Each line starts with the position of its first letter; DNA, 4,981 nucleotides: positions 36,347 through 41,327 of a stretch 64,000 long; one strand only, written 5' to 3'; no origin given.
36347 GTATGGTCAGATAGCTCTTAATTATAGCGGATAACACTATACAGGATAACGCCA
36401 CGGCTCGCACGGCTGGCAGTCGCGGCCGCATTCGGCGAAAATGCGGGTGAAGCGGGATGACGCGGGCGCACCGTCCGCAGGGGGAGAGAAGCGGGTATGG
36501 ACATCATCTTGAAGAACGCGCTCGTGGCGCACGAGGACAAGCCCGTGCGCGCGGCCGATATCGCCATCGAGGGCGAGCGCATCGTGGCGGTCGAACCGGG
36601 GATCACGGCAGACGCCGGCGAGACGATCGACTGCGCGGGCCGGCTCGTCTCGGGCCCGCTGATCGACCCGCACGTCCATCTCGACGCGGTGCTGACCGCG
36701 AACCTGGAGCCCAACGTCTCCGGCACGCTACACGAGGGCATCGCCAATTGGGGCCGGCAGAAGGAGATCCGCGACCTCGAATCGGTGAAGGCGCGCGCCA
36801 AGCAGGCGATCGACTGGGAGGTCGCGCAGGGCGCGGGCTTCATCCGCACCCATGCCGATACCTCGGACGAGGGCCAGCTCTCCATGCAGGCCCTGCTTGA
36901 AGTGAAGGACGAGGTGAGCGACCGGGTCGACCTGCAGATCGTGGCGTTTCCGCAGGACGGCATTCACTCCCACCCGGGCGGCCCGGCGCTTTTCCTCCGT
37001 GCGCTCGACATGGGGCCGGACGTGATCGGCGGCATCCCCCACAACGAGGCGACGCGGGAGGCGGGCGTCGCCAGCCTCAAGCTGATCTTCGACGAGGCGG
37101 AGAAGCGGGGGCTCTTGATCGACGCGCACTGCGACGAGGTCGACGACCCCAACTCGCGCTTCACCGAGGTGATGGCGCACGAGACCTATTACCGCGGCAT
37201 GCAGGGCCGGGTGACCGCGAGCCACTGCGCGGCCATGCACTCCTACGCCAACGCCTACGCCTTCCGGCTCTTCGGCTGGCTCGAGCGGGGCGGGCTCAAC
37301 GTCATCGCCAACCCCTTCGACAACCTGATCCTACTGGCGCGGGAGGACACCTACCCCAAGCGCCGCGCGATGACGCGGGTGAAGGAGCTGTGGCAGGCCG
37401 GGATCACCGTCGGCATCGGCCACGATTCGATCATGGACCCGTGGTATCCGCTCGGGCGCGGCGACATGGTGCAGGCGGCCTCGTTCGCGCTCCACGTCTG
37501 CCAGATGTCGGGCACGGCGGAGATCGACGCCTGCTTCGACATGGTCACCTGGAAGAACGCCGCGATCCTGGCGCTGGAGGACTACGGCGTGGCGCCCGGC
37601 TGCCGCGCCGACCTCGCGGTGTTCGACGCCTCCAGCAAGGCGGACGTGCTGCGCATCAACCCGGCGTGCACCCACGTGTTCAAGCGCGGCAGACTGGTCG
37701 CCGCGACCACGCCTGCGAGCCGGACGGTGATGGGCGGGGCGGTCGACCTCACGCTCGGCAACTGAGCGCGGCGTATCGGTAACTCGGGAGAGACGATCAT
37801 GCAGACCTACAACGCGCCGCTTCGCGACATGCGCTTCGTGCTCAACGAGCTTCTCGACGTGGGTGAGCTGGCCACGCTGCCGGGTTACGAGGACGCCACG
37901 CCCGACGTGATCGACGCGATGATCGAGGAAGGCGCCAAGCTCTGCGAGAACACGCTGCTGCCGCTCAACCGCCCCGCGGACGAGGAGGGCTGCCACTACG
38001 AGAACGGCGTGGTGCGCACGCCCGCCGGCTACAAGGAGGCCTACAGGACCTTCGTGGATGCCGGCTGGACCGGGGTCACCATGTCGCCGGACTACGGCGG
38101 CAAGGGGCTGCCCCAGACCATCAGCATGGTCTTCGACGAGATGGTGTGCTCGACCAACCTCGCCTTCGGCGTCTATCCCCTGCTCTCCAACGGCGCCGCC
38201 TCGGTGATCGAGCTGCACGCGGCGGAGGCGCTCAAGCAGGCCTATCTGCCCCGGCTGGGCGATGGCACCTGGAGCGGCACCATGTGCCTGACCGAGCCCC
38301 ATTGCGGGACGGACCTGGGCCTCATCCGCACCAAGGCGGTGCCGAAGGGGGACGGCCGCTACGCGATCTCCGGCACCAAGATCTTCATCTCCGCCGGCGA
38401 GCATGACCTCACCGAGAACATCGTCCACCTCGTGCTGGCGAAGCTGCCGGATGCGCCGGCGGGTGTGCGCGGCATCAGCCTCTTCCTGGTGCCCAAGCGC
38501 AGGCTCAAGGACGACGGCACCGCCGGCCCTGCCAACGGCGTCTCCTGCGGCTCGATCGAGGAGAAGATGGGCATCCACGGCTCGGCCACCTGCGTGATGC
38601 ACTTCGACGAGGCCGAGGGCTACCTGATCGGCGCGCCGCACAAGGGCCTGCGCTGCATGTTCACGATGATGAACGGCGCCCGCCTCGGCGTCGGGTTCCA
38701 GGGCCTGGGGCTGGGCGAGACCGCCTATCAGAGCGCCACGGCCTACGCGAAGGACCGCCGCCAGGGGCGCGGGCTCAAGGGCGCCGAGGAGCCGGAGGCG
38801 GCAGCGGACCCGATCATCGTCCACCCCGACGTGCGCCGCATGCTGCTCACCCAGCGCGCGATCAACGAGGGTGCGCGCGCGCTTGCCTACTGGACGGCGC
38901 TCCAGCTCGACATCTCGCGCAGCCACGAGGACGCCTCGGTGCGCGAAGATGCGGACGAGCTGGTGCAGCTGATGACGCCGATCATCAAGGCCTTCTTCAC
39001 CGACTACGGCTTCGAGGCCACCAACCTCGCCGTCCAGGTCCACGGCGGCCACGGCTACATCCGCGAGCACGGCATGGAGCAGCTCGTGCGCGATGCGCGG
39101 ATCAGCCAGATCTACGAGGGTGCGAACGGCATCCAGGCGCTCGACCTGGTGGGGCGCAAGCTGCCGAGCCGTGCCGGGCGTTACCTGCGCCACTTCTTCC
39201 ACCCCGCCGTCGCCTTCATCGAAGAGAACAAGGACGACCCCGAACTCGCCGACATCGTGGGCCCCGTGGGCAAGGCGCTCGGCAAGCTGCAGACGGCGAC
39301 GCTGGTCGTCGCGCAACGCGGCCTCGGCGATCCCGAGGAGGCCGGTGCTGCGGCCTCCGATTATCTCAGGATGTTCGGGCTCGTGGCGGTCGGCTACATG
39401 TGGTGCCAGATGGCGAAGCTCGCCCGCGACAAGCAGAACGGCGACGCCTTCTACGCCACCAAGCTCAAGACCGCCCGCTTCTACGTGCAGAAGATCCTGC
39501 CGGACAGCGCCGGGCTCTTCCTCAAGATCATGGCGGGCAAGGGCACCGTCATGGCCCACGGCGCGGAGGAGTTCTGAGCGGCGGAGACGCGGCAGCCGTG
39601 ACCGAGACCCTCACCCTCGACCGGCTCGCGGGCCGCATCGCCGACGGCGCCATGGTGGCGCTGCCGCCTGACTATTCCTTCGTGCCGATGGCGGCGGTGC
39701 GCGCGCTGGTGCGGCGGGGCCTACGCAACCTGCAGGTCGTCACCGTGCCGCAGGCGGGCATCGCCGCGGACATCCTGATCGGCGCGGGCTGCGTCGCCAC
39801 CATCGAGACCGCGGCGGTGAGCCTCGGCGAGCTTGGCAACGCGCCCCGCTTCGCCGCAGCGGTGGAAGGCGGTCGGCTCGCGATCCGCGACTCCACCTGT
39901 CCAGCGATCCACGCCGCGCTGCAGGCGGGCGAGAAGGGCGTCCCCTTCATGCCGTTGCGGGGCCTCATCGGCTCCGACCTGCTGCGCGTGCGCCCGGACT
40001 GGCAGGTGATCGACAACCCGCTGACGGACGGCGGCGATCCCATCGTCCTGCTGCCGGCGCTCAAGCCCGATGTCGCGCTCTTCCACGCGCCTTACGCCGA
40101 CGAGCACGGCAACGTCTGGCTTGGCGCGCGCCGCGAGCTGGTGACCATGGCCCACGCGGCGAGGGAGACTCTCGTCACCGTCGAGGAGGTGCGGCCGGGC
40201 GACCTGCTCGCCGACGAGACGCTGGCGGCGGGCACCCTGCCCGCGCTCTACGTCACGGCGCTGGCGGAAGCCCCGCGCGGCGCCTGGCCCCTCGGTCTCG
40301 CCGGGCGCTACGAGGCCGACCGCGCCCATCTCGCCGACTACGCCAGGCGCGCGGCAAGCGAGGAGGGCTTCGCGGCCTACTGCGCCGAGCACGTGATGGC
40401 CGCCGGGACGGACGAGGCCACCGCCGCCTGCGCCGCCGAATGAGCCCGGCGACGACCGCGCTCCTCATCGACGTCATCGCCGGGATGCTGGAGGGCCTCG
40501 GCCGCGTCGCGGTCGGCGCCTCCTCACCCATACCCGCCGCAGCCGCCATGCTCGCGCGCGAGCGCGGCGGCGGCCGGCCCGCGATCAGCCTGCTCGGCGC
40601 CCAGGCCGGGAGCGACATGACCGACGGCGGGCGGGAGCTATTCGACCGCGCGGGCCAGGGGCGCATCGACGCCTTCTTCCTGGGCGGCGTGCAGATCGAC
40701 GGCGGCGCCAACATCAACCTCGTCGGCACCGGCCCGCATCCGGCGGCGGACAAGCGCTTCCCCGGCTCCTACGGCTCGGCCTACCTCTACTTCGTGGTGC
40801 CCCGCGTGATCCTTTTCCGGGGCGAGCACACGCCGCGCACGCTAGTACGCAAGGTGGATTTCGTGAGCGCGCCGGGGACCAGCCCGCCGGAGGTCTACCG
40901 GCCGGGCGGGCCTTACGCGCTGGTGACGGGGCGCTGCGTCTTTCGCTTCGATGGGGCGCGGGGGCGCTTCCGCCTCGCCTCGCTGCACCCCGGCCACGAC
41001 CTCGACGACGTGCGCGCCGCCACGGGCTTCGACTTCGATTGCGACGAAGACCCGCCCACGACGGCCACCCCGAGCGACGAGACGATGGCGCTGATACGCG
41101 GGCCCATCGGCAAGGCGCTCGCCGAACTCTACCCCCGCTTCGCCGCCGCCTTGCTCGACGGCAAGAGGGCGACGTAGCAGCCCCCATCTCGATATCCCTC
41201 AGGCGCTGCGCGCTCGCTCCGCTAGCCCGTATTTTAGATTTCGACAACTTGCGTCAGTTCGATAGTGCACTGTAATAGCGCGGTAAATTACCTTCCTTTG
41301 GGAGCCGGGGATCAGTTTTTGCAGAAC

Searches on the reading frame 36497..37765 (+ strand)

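Call 12: search_protein_families(library=pfam, proteins=[window:36497-37765:+], max_evalue=0.001)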
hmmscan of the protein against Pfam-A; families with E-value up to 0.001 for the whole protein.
window:36497-37765:+ (422 aa): 2 families
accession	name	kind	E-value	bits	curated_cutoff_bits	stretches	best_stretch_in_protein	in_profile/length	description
PF07969.17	Amidohydro_3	-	4e-43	149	29.7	1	42-401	1-471/472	Amidohydrolase family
PF01979.26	Amidohydro_1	-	7.7e-15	55.4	25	1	55-401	6-345/345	Amidohydrolase family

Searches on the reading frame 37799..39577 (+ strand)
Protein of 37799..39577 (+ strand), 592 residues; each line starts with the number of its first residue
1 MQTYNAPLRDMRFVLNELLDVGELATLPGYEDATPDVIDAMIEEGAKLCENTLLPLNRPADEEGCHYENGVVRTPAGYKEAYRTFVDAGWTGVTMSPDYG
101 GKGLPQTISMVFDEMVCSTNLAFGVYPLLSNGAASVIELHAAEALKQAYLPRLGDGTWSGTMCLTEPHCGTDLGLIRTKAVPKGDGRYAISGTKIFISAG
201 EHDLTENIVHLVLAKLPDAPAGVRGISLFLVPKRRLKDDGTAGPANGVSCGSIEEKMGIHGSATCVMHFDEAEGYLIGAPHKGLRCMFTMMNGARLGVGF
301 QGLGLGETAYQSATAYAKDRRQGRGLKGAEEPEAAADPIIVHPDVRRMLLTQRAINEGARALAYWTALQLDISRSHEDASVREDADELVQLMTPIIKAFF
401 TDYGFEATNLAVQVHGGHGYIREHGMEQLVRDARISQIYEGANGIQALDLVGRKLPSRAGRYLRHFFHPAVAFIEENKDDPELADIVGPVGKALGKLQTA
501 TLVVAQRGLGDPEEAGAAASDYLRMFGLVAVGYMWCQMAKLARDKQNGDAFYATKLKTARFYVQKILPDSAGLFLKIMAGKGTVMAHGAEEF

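Call 12: search_protein_families(library=pfam, proteins=[window:37799-39577:+], max_evalue=0.001)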
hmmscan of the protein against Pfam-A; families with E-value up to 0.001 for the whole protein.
window:37799-39577:+ (592 aa): 6 families
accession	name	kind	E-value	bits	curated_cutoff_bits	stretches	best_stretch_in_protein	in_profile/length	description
PF12806.12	Acyl-CoA_dh_C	-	2.2e-31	109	30.3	1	472-586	7-122/124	Acetyl-CoA dehydrogenase C-terminal like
PF00441.29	Acyl-CoA_dh_1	-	8.6e-21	75.1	22.4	1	282-450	2-145/150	Acyl-CoA dehydrogenase, C-terminal domain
PF02770.24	Acyl-CoA_dh_M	-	3.1e-14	53.3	33.3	1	162-271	2-96/97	Acyl-CoA dehydrogenase, middle domain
PF02771.21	Acyl-CoA_dh_N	-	1.5e-09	38.6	22.9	1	47-156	13-112/113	Acyl-CoA dehydrogenase, N-terminal domain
PF22924.1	ACOX_C_alpha1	-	2.2e-08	34.6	27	1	305-445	18-159/169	Acyl-CoA oxidase, C-alpha1 domain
PF08028.16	Acyl-CoA_dh_2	-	1.8e-06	28.7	22.7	1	297-443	2-133/134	Acyl-CoA dehydrogenase, C-terminal domain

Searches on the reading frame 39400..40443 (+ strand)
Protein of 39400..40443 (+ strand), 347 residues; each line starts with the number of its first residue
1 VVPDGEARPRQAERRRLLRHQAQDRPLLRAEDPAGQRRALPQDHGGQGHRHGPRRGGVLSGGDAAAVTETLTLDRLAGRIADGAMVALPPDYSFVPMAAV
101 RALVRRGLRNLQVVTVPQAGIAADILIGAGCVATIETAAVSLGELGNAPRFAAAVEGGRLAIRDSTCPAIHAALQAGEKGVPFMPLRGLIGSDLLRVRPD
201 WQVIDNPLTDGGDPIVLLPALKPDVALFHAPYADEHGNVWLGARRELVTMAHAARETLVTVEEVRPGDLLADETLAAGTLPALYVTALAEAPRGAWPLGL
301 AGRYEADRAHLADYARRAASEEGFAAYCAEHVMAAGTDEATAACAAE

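Call 12: search_protein_families(library=pfam, proteins=[window:39400-40443:+], max_evalue=0.001)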
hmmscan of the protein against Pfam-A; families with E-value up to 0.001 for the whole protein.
window:39400-40443:+ (347 aa): 1 family
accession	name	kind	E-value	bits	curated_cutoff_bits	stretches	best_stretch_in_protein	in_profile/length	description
PF01144.29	CoA_trans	-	3.3e-11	43.4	23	1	75-276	7-206/217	Coenzyme A transferase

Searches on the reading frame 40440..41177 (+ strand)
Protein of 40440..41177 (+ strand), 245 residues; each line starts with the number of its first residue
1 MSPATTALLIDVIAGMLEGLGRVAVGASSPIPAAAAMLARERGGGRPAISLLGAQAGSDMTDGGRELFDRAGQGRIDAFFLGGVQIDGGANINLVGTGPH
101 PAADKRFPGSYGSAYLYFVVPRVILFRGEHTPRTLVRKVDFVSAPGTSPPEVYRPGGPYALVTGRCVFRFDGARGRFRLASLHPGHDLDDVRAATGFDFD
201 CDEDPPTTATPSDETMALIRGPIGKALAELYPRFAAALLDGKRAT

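Call 12: search_protein_families(library=pfam, proteins=[window:40440-41177:+], max_evalue=0.001)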
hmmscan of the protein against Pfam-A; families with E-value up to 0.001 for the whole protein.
window:40440-41177:+ (245 aa): 1 family
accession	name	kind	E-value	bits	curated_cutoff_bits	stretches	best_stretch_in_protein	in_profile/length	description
PF01144.29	CoA_trans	-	1.7e-08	34.6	23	1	58-193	83-216/217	Coenzyme A transferase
